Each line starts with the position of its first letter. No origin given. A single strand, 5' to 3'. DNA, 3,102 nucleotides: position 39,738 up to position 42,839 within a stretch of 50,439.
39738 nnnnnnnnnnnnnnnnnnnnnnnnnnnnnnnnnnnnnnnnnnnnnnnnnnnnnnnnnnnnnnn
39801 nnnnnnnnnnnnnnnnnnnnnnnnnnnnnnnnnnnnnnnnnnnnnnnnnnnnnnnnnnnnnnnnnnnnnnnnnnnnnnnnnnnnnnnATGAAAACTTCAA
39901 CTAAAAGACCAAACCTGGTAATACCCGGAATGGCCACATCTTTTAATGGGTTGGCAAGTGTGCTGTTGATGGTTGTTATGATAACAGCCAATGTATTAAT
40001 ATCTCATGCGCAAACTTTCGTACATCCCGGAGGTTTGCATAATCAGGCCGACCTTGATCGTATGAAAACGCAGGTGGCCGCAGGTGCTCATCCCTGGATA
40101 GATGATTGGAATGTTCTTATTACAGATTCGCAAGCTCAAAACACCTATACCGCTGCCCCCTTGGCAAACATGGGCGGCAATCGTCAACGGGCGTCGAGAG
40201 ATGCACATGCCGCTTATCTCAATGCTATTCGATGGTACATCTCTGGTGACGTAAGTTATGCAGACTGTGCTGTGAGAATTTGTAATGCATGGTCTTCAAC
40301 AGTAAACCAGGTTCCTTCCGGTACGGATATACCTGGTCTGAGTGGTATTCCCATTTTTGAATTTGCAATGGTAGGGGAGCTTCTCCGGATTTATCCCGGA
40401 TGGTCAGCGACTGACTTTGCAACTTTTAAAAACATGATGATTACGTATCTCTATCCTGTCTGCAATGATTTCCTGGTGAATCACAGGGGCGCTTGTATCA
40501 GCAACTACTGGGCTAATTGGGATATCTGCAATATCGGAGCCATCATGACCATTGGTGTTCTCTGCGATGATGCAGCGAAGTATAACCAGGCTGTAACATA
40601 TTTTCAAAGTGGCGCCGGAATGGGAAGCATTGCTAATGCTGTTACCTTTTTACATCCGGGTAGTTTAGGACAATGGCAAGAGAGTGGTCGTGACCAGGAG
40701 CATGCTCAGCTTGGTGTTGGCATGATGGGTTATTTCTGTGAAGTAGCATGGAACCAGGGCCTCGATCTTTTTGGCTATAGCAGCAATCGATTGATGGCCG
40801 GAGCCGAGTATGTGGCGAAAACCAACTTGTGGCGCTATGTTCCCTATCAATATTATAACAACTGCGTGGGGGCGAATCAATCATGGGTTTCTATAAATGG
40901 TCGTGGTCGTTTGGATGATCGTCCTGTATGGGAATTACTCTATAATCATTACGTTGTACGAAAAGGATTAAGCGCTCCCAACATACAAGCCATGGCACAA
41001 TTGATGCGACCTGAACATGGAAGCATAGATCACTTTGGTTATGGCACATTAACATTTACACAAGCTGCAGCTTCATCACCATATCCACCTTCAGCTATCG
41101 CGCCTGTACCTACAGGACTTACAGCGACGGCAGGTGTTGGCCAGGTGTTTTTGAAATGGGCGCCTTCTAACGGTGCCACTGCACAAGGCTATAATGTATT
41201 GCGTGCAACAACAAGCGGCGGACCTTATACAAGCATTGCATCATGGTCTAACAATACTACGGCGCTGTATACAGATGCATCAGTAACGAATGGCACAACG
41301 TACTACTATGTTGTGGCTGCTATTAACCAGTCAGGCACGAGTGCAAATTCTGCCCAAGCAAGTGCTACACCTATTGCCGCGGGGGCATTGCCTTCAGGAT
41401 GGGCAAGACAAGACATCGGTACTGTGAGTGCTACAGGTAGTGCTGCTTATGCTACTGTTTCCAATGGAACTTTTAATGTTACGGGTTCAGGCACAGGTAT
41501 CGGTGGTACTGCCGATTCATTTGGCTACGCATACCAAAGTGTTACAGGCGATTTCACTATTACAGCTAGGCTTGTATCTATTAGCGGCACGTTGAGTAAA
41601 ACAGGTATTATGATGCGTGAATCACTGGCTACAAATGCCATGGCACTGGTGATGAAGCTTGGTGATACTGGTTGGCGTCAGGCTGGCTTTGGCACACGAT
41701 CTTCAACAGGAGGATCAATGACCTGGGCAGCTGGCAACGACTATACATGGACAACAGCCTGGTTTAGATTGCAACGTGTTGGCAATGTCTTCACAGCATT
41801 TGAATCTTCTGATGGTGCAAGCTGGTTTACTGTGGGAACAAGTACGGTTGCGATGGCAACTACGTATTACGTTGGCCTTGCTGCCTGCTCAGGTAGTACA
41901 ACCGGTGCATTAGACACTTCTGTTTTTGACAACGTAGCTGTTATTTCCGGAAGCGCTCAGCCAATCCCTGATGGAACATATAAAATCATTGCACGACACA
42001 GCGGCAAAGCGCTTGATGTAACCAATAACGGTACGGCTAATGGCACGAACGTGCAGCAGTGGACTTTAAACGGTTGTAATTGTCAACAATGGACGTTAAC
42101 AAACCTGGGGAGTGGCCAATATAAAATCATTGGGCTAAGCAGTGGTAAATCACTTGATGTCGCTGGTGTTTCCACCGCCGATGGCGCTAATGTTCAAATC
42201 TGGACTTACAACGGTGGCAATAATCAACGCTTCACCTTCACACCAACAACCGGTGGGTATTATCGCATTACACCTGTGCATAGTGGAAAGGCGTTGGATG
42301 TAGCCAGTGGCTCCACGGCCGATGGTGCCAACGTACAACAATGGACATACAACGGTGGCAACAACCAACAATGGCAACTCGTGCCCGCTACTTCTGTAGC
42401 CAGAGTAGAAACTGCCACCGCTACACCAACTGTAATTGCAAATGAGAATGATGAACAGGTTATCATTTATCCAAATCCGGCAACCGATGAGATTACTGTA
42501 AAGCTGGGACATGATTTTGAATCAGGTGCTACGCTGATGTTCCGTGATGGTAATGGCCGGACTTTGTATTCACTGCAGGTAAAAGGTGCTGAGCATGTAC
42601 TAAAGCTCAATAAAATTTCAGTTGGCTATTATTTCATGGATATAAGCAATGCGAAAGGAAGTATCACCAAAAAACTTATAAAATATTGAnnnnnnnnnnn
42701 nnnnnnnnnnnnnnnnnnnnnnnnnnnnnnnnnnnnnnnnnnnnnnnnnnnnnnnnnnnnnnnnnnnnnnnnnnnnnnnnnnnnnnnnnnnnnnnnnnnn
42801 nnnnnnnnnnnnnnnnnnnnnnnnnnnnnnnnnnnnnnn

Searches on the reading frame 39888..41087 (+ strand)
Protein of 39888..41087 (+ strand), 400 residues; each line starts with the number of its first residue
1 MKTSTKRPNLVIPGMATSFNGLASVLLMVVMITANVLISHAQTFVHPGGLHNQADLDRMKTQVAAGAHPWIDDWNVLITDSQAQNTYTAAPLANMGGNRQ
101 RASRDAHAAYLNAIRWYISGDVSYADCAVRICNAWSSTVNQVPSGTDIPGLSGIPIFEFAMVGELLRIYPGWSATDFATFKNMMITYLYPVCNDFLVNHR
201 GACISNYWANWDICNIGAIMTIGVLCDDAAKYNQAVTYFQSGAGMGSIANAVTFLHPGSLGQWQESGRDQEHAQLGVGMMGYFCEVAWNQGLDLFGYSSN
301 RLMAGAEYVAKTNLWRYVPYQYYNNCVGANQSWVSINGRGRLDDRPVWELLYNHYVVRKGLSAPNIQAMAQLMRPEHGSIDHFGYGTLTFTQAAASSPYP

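Call 9: search_solved_structures(query=window:39888-41087:+, max_evalue=1, show_alignments=1)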
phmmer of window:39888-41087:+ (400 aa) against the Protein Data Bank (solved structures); distinct sequences matched with E-value up to 1: 0.

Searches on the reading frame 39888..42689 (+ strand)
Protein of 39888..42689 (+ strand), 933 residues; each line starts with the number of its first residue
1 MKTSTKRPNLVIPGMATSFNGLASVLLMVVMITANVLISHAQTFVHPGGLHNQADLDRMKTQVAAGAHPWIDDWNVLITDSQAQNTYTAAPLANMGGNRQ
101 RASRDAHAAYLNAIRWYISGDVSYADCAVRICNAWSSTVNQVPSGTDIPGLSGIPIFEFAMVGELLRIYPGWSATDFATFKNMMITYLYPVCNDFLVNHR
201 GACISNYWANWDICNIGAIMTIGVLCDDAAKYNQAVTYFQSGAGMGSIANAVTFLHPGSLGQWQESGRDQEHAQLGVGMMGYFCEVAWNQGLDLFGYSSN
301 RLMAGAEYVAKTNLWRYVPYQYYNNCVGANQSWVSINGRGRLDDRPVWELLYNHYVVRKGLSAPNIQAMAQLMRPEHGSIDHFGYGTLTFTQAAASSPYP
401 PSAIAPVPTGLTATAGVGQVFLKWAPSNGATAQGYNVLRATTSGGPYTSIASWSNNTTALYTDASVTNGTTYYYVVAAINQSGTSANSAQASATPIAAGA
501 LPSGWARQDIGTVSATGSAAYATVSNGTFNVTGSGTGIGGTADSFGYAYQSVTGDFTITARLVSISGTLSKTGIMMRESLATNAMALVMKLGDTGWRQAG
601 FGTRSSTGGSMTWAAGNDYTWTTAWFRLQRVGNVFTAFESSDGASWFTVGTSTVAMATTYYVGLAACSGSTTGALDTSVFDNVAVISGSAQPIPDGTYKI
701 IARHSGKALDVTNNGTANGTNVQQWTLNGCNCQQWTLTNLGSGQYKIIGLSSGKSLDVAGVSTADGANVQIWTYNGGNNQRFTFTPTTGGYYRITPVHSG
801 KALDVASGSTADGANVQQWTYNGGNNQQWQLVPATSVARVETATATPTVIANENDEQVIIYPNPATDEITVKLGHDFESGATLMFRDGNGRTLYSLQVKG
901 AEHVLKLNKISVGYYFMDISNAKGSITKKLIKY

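Call 5: search_protein_families(library=pfam, proteins=[window:39888-42689:+], max_evalue=0.001)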
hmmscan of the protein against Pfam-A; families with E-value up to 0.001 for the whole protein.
window:39888-42689:+ (933 aa): 5 families
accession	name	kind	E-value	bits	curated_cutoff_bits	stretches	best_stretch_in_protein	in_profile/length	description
PF14200.12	RicinB_lectin_2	-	3.7e-39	133.7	25.6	2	694-772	11-89/89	Ricin-type beta-trefoil lectin domain-like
PF00652.28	Ricin_B_lectin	-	5.3e-23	82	29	2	697-829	2-126/126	Ricin-type beta-trefoil lectin domain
PF05426.18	Alginate_lyase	-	3.5e-10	40.2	22.2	1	91-310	44-266/275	Alginate lyase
PF18962.6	Por_Secre_tail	-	1.6e-09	38.3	27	1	860-931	1-74/75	Secretion system C-terminal sorting domain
PF07081.18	DUF1349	-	6.9e-06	26.3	32.4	1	548-673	42-166/179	Protein of unknown function (DUF1349)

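Call 10: find_encoding_contigs(protein=window:39888-42686:+, flank=10000, max_places=6)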
Protein window:39888-42686:+ (933 aa): no gene with exactly this product is on record in the collection.

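Call 16: search_protein_families(library=ncbifam, proteins=[window:39888-42686:+], max_evalue=0.1)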
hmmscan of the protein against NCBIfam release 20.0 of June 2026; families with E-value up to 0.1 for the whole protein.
window:39888-42686:+ (933 aa): 5 families
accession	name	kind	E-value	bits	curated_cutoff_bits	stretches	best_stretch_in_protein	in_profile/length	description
NF035929.1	lectin_1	subfamily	8.9e-18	63.9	800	2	749-839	766-850/886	lectin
NF035930.1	lectin_2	subfamily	9.2e-16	58.2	100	2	752-831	126-198/238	lectin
NF038113.1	T9SSA_dep_M36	equivalog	3.7e-08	32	885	1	852-931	787-867/869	T9SS-dependent M36 family metallopeptidase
TIGR04183.1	Por_Secre_tail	domain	5.6e-08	32.6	23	1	860-932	1-71/72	T9SS type A sorting domain-containing protein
NF050177.1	TapA_OM_Porphy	equivalog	0.00046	19.1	500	1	841-931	456-542/544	TapA/TapC family T9SS-dependent outer membrane protein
